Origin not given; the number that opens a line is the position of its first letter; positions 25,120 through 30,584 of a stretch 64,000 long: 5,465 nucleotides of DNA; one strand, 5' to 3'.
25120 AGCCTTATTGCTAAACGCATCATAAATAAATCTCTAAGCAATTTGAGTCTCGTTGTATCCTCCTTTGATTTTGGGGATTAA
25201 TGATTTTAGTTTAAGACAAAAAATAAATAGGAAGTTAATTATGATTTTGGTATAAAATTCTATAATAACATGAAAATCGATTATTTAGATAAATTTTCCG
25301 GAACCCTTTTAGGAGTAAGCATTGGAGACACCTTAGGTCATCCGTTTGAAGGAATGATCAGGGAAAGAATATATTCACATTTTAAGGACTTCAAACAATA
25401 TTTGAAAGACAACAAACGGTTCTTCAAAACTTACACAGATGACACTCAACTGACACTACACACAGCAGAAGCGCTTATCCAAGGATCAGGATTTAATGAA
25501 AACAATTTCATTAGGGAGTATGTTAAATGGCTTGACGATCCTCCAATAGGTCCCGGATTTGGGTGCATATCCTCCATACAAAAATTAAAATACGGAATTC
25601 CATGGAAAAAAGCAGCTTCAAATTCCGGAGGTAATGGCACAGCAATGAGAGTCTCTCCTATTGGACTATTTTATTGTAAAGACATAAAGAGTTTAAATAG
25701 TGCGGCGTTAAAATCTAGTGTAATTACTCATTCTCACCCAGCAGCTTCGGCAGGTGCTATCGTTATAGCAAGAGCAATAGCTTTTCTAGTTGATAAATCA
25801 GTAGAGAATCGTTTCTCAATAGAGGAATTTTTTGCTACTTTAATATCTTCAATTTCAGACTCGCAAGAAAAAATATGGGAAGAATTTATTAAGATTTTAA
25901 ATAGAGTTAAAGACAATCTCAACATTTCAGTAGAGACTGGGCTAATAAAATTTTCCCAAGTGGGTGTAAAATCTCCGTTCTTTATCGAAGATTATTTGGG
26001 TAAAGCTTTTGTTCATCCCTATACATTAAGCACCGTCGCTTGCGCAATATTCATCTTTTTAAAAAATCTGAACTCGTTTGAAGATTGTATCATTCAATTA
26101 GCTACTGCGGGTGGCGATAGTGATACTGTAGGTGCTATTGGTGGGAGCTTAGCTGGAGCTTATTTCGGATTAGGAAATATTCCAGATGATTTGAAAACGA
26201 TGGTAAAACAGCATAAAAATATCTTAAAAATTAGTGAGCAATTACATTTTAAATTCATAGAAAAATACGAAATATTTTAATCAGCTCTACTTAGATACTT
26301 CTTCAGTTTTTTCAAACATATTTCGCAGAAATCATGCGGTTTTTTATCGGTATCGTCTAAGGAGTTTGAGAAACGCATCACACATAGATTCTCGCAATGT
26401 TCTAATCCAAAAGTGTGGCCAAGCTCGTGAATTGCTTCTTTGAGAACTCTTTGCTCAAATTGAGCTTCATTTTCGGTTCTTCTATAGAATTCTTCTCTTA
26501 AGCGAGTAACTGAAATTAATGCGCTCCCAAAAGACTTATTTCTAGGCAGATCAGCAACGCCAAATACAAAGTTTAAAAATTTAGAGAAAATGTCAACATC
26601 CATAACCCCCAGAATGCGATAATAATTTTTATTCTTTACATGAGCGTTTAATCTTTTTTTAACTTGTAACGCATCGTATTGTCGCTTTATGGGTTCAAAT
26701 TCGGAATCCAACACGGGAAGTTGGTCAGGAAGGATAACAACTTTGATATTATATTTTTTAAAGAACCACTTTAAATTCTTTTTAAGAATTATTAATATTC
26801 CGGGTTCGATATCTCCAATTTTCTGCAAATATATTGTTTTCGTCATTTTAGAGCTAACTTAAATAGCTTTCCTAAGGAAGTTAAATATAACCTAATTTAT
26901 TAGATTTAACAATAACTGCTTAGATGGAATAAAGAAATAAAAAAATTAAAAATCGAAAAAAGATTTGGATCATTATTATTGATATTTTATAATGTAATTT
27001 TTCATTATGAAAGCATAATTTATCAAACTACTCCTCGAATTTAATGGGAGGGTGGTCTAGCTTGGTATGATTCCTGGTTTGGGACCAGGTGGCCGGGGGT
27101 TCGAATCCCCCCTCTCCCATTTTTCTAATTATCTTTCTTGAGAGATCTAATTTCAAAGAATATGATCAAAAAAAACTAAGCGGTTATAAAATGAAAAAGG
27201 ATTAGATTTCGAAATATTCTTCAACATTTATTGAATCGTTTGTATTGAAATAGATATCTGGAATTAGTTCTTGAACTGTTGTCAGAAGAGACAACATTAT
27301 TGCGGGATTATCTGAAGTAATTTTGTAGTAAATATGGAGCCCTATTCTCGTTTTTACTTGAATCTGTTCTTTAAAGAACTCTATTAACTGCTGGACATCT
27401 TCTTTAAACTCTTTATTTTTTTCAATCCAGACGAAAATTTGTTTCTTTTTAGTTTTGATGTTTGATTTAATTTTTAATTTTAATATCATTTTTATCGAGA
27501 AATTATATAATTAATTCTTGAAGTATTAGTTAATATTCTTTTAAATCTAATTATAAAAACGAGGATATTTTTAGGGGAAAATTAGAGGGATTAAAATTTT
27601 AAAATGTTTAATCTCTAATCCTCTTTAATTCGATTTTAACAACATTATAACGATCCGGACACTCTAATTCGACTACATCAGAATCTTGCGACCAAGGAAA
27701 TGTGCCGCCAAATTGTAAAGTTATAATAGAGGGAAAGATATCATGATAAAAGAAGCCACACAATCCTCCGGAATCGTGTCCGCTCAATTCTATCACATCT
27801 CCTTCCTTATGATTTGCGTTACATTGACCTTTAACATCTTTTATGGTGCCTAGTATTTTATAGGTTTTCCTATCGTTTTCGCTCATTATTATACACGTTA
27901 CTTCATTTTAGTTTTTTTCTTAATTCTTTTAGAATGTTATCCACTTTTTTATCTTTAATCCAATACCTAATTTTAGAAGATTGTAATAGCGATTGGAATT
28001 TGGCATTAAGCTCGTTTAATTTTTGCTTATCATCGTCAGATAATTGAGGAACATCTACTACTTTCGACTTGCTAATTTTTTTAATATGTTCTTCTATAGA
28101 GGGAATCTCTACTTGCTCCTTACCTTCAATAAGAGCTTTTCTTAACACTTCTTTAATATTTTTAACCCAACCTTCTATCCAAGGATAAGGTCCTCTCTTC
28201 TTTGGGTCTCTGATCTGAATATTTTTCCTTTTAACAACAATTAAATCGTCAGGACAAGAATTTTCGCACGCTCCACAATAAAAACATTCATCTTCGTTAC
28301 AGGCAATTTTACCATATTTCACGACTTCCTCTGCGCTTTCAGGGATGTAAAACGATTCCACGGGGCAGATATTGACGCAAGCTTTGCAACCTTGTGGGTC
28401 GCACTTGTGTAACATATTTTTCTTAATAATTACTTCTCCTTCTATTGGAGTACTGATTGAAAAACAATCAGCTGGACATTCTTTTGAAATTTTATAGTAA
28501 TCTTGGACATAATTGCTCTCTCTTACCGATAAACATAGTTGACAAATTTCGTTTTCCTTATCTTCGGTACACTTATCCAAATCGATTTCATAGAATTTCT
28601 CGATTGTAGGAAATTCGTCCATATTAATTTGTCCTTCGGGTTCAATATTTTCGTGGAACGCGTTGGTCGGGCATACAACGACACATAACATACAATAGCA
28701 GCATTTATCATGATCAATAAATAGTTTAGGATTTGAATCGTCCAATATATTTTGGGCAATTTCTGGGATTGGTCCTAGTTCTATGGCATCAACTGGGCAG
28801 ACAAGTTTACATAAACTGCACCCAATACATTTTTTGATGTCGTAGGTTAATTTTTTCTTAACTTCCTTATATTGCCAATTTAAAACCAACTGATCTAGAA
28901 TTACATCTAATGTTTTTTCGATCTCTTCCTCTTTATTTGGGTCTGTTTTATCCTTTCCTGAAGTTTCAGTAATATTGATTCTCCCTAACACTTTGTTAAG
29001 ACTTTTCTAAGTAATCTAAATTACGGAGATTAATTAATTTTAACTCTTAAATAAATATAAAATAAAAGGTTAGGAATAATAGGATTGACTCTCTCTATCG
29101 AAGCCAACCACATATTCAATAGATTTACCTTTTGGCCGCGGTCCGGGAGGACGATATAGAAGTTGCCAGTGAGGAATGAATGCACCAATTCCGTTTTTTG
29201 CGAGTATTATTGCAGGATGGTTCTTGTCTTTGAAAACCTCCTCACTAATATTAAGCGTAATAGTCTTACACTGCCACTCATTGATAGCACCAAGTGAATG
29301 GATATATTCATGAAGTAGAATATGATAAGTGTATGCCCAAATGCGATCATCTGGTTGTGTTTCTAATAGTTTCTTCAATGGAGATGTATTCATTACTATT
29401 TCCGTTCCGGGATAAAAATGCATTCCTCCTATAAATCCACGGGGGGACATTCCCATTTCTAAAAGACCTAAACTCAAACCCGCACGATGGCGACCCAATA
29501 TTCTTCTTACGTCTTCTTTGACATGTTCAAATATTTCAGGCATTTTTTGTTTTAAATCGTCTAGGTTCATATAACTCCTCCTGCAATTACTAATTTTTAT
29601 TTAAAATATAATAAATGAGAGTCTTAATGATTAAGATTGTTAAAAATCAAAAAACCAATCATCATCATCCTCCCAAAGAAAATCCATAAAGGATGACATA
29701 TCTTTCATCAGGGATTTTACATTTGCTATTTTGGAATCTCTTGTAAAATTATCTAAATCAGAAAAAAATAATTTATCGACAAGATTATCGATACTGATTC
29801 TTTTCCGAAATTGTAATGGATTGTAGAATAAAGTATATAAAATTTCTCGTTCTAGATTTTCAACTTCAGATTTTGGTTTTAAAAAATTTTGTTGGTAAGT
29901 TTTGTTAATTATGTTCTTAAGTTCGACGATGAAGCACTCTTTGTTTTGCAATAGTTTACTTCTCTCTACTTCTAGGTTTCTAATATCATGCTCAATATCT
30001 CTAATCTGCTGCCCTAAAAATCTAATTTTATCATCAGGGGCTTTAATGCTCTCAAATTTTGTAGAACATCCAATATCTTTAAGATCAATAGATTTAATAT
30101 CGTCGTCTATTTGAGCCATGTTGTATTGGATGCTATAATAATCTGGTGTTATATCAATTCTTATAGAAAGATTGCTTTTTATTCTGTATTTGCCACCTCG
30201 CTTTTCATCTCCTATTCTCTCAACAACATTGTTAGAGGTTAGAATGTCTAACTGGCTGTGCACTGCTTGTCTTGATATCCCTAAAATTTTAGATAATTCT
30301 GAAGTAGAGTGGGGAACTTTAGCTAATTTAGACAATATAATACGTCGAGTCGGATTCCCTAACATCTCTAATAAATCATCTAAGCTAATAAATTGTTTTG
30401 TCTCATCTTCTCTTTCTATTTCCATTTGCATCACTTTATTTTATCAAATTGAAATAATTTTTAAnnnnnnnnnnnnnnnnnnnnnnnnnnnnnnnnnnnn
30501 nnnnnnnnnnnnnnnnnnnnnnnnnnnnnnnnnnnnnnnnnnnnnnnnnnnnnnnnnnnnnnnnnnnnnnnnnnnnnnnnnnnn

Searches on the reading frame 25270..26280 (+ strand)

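Call 43: search_protein_families(library=pfam, proteins=[window:25270-26280:+], max_evalue=0.0001)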
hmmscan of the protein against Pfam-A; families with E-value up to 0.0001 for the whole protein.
window:25270-26280:+ (336 aa): 1 family
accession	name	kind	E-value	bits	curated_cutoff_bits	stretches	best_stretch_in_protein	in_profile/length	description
PF03747.19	ADP_ribosyl_GH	-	2.6e-59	201.7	26.2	1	11-306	1-286/287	ADP-ribosylglycohydrolase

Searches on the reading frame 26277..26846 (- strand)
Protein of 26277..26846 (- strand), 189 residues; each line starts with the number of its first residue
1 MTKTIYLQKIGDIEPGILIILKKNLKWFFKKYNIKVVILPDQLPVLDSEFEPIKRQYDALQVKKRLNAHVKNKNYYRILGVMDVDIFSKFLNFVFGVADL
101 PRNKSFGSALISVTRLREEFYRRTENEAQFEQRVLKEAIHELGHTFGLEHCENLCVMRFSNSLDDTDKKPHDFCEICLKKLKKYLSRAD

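Call 43: search_protein_families(library=pfam, proteins=[window:26277-26846:-], max_evalue=0.0001)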
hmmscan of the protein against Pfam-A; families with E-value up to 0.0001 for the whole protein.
window:26277-26846:- (189 aa): 1 family
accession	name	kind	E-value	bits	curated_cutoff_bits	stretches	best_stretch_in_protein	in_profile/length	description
PF07998.17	Peptidase_M54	-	1.4e-25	90.9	24.4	1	54-183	65-194/194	Peptidase family M54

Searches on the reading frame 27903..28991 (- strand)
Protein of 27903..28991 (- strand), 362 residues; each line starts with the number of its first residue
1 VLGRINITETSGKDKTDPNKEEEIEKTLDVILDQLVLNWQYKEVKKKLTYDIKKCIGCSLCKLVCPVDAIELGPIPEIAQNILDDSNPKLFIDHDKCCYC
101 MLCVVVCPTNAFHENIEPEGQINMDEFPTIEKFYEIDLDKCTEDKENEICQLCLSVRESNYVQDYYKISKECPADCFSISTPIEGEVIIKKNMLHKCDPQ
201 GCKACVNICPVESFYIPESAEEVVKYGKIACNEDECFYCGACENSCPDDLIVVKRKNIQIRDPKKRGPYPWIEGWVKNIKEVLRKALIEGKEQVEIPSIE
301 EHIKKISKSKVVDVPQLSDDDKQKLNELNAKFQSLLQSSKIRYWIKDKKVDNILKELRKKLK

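Call 43: search_protein_families(library=pfam, proteins=[window:27903-28991:-], max_evalue=0.0001)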
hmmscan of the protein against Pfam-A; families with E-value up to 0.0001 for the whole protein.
window:27903-28991:- (362 aa): 11 families
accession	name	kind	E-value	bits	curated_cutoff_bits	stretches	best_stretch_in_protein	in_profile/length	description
PF00037.32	Fer4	-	7.4e-18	64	21.1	2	91-112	2-23/24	4Fe-4S binding domain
PF12838.12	Fer4_7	-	1.9e-17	63.9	27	2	54-111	1-52/52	4Fe-4S dicluster domain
PF14697.11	Fer4_21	-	4.1e-12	46.5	35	1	45-72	31-59/59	4Fe-4S dicluster domain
PF13484.11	Fer4_16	-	2.8e-11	44.4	30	0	96-156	1-62/66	4Fe-4S double cluster binding domain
PF13187.11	Fer4_9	-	4.3e-09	36.7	27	1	54-111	1-51/52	4Fe-4S dicluster domain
PF13183.11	Fer4_8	-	1.2e-07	32.6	27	0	52-110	2-67/68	4Fe-4S dicluster domain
PF13237.11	Fer4_10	-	1.8e-07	31.4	25.5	0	49-108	3-53/53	4Fe-4S dicluster domain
PF12837.12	Fer4_6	-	6.7e-07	29.4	25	0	49-70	3-24/24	4Fe-4S binding domain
PF25160.1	LdpA_Fe-S-bd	-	1.4e-06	28.4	27.6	0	53-71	26-44/49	LdpA Fe-S cluster-binding domain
PF12797.12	Fer4_2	-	1.4e-06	28.3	24.5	0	49-67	4-22/22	4Fe-4S binding domain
PF12800.12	Fer4_4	-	1e-05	25.9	24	0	196-211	3-16/17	4Fe-4S binding domain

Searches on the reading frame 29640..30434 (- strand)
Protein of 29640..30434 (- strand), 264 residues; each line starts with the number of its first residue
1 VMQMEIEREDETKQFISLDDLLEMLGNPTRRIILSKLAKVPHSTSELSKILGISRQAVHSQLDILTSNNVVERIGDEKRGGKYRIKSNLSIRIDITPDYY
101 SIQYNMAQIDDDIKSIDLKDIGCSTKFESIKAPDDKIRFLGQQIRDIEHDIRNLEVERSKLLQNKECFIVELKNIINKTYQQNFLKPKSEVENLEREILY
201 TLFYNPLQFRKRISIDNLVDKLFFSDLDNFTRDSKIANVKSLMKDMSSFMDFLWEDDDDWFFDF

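Call 42: search_protein_families(library=pfam, proteins=[window:29640-30434:-], max_evalue=0.0001)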
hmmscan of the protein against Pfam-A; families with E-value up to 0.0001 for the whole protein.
window:29640-30434:- (264 aa): 3 families
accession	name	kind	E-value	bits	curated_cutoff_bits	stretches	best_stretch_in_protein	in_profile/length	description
PF12840.13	HTH_20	-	8.3e-08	32.5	27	1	25-73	1-50/51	Helix-turn-helix domain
PF01022.26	HTH_5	-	2e-07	31.2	22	1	27-72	1-46/47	Bacterial regulatory protein, arsR family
PF08279.18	HTH_11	-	7.8e-05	22.9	25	0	36-69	8-43/55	HTH domain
